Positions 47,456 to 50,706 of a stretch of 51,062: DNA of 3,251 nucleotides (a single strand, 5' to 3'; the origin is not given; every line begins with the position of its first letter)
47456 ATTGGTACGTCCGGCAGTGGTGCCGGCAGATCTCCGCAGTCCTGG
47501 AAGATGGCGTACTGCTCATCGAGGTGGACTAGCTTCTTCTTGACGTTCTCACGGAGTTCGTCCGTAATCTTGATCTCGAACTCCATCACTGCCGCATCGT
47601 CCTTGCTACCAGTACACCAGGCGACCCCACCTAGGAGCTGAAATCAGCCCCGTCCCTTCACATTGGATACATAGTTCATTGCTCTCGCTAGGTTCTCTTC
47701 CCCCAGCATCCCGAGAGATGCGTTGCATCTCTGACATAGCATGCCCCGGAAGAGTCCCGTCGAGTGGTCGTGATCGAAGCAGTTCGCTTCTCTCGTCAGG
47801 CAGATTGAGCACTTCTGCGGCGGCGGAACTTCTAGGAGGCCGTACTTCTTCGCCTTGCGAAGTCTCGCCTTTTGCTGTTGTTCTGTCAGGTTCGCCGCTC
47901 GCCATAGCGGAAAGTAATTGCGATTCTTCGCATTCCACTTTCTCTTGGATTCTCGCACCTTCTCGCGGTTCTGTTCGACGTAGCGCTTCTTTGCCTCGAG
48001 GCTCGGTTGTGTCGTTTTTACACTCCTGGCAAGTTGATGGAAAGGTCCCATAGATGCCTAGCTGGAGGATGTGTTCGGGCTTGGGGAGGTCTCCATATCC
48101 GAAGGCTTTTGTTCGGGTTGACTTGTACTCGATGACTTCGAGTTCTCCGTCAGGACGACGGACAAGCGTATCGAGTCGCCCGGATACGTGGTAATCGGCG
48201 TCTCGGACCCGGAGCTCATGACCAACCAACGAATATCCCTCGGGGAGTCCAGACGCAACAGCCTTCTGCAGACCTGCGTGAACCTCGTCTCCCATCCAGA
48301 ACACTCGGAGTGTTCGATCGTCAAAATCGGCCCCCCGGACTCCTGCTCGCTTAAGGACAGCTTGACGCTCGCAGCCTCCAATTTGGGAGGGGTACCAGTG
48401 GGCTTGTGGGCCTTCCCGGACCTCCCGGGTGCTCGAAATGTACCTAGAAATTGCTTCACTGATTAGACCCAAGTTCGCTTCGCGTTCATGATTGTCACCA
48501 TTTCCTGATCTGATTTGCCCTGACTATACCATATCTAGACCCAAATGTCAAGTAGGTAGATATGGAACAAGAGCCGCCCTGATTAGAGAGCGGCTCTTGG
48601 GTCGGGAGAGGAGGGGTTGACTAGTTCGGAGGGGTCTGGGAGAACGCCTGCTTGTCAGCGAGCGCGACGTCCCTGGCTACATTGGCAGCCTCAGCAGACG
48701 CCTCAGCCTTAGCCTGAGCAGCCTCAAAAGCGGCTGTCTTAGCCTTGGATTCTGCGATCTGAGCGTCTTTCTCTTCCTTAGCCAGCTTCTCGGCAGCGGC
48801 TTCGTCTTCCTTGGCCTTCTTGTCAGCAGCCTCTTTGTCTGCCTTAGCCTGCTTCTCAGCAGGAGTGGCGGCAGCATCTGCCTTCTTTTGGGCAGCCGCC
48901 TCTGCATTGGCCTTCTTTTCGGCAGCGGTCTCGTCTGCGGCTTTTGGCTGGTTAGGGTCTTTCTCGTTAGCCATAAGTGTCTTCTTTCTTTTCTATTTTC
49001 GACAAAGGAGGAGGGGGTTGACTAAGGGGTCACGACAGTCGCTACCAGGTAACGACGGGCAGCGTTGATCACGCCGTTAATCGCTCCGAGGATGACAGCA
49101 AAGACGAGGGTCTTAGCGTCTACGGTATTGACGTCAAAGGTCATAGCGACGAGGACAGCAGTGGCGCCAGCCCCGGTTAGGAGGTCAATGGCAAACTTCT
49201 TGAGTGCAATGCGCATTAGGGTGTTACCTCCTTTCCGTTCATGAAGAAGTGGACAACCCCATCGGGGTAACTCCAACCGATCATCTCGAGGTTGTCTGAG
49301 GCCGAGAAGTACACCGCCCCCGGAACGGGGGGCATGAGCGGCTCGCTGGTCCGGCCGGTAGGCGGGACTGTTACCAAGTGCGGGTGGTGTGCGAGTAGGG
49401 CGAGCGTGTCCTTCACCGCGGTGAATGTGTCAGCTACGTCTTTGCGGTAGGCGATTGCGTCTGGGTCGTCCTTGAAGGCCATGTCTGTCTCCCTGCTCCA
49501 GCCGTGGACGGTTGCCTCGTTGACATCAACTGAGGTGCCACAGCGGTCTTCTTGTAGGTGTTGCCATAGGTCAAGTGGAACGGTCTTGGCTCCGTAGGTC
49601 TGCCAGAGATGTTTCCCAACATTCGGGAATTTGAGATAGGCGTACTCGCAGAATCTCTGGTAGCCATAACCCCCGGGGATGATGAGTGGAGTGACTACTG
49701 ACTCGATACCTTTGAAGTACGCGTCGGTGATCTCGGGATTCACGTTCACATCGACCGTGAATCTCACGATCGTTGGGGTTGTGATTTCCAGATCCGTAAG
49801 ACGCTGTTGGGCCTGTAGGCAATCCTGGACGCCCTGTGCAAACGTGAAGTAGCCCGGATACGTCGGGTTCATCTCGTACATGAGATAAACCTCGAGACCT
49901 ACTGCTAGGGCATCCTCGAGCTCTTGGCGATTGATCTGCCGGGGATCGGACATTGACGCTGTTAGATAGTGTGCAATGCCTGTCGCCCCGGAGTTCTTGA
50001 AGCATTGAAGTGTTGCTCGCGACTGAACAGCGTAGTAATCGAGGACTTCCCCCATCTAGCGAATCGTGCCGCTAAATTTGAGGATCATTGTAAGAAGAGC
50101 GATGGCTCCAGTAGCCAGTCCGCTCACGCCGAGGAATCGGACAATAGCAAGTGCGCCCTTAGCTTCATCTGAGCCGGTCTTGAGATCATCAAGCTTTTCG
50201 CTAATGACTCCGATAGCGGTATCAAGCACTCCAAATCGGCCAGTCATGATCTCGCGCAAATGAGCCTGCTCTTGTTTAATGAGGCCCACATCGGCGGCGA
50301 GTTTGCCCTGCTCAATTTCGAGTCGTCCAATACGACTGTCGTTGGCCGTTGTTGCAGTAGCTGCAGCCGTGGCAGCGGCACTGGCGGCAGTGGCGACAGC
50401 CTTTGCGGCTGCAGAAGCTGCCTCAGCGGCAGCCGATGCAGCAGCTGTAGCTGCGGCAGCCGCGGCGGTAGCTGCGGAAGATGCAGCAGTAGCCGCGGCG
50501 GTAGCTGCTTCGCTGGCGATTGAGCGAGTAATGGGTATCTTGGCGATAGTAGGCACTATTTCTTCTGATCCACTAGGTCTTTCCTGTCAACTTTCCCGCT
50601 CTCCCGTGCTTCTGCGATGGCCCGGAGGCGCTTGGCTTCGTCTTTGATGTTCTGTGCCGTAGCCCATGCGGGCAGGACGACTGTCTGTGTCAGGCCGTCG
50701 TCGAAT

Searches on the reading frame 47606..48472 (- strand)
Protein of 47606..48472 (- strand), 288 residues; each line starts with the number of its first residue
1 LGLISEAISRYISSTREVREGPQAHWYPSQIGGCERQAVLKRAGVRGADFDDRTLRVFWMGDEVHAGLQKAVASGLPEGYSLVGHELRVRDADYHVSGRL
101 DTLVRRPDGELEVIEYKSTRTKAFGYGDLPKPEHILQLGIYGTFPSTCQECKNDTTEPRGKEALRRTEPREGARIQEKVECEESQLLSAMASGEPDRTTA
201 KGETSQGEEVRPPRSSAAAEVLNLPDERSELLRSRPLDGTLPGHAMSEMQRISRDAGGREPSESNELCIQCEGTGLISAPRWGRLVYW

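Call 24: search_protein_families(library=phrogs, proteins=[window:47606-48472:-], max_evalue=0.001)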
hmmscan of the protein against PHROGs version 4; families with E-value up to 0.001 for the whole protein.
window:47606-48472:- (288 aa): 3 families
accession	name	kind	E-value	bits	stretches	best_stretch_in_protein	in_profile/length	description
phrog_1706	-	DNA, RNA and nucleotide metabolism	2.6e-16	60.9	1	16-142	40-170/293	CRISPR/Cas system associated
phrog_1990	-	DNA, RNA and nucleotide metabolism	5e-09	36.9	1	4-141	17-164/290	Cas4-domain exonuclease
phrog_2506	-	DNA, RNA and nucleotide metabolism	7e-07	29.7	1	82-143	178-248/342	exonuclease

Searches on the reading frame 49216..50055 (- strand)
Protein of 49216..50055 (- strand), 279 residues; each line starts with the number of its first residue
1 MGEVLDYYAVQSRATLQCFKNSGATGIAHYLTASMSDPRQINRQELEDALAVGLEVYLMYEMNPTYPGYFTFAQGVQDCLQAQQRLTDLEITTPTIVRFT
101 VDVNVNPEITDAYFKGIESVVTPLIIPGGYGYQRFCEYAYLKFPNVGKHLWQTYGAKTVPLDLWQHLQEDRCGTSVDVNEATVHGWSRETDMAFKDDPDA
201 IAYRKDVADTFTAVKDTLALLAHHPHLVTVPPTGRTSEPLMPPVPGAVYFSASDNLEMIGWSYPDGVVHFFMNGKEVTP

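Call 91: search_protein_families(library=pfam, proteins=[window:49216-50055:-], max_evalue=0.01)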
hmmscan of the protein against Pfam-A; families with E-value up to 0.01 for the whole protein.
window:49216-50055:- (279 aa): 1 family
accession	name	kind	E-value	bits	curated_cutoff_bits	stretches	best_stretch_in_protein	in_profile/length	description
PF08924.17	Rv2525c_GlyHyd-like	-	4.9e-12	46.8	27.2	1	17-151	1-153/198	Rv2525c-like, glycoside hydrolase-like domain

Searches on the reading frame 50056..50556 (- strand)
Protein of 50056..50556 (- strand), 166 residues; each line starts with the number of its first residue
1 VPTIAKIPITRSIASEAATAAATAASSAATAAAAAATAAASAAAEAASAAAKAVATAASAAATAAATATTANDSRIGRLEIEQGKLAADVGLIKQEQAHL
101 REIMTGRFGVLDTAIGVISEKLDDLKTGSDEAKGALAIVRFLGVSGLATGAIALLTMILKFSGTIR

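Call 91: search_protein_families(library=pfam, proteins=[window:50056-50556:-], max_evalue=0.01)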
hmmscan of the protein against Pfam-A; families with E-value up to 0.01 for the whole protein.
window:50056-50556:- (166 aa): 1 family
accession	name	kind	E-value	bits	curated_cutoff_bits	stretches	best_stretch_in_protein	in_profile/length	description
PF15304.11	AKAP2_C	-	0.0064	16.2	27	1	20-112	104-193/342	A-kinase anchor protein 2 C-terminus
